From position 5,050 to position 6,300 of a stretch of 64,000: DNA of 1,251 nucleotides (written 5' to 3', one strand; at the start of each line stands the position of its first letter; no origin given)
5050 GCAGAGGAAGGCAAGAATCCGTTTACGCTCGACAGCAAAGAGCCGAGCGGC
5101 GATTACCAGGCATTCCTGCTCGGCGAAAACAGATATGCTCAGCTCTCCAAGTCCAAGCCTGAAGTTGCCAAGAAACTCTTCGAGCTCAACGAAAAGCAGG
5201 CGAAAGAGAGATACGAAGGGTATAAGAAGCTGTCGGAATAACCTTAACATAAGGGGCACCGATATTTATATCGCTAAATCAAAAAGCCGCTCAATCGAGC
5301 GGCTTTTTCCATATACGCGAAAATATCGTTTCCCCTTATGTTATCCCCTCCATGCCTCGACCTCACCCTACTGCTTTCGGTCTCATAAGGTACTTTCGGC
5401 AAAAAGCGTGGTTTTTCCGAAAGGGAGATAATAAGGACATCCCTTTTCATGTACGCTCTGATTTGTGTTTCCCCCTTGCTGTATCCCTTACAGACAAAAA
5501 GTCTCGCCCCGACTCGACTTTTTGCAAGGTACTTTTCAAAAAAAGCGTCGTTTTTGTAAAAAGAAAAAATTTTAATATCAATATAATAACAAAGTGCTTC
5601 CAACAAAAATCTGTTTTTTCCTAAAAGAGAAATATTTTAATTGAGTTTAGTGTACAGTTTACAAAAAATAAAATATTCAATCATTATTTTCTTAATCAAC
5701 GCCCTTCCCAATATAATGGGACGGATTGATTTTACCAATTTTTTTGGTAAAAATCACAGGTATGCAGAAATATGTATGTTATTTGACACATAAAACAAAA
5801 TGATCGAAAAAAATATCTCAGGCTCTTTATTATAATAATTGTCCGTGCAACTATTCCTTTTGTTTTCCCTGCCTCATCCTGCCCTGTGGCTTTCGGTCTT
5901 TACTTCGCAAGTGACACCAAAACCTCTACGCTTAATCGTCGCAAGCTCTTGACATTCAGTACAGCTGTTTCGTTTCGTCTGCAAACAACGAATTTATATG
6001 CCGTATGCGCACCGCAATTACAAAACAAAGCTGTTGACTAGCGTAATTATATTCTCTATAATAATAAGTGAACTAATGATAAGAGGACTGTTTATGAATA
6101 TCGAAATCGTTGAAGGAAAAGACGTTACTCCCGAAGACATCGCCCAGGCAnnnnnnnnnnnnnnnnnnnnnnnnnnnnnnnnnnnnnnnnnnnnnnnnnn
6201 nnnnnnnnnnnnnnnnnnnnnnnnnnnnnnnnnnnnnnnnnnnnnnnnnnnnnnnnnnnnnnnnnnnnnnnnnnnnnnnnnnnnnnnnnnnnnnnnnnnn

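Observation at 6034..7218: GNAT-fold / TIR-domain fusion encoded as a stand-alone, self-promoted gene: candidate undescribed single-gene immune module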

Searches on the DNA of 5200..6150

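Call 40: search_rna_families(source=window, start=5200, end=6150, threshold=evalue, max_evalue=1)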
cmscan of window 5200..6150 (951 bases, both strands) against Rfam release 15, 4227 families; matches with E-value up to 1: 8.
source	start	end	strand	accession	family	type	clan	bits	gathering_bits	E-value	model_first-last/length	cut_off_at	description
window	5248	5340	-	RF03762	MIR859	Gene; miRNA;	-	23.2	130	0.1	1-128/128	no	MIR859 microRNA precursor family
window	5277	5330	-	RF01859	Phe_leader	Cis-reg; leader;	-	22.8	55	0.35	1-125/125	no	Phenylalanine leader peptide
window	5233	5306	+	RF02844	RefA9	Gene; antisense;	-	22.4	49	0.8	1-64/64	no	Enterococcus sRNA A9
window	5279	5353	-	RF00512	Leu_leader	Cis-reg; leader;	-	21.4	50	0.091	1-148/148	no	Leucine operon leader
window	5718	5851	+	RF02550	RnaG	Gene; sRNA;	-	21.1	153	0.69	1-120/120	no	RnaG sRNA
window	5281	5309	+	RF02066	STnc320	Gene; sRNA;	-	20.5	50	0.4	20-48/55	no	Salmonella enterica sRNA STnc320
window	5246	5342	-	RF04144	MIR9783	Gene; miRNA;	-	19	100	0.97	1-95/95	no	MIR9783 microRNA precursor family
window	5275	5344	-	RF00371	sroE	Gene; sRNA;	-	16.4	51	0.89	1-92/92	no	sroE RNA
